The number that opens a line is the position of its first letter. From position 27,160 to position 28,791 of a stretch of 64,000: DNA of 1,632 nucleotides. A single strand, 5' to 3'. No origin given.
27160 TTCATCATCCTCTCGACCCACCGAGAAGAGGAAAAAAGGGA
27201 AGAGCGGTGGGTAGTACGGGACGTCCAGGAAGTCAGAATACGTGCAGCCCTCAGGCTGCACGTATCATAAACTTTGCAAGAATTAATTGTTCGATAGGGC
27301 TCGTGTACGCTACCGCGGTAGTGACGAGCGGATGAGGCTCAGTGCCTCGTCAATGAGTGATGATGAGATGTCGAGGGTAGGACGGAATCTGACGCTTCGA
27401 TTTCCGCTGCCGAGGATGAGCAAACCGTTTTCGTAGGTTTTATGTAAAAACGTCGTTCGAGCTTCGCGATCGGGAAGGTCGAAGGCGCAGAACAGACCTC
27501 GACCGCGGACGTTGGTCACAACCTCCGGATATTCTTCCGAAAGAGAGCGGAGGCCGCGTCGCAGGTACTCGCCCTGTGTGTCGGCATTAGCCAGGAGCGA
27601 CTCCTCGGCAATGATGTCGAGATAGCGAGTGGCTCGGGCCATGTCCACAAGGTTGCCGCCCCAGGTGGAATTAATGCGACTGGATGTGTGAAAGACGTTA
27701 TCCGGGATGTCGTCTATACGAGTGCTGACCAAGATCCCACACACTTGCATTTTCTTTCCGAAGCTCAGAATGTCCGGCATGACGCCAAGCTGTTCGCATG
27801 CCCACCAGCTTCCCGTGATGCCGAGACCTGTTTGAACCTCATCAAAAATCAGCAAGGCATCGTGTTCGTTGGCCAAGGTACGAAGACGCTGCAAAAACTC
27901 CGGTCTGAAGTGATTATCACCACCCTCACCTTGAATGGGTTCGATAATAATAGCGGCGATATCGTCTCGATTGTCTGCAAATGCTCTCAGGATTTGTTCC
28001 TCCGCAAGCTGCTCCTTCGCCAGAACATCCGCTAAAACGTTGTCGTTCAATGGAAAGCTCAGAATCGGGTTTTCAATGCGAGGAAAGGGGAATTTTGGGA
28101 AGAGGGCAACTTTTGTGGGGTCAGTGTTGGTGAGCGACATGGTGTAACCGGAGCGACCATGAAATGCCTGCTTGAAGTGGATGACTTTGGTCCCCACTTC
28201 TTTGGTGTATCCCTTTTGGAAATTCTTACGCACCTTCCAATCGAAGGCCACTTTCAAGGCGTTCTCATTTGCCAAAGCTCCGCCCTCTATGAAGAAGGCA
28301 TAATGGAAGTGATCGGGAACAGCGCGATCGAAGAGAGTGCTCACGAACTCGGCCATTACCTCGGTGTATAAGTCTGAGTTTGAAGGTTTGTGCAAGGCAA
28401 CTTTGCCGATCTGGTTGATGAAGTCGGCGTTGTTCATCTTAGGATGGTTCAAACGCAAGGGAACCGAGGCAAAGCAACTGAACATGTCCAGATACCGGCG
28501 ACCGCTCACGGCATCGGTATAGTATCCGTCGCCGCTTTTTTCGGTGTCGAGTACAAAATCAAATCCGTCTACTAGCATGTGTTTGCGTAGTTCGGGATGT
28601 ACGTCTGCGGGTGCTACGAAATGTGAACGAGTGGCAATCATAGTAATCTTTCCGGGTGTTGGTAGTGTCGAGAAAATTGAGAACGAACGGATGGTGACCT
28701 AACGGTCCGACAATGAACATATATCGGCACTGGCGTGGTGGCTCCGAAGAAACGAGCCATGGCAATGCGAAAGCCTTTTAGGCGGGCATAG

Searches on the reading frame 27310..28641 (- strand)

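Call 17: search_protein_families(library=pfam, proteins=[window:27310-28641:-], max_evalue=0.0001)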
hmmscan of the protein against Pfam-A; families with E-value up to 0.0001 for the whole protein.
window:27310-28641:- (443 aa): 1 family
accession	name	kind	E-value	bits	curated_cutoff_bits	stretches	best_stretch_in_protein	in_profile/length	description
PF00202.27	Aminotran_3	-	7.1e-91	305.3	30.5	1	33-438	13-400/403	Aminotransferase class-III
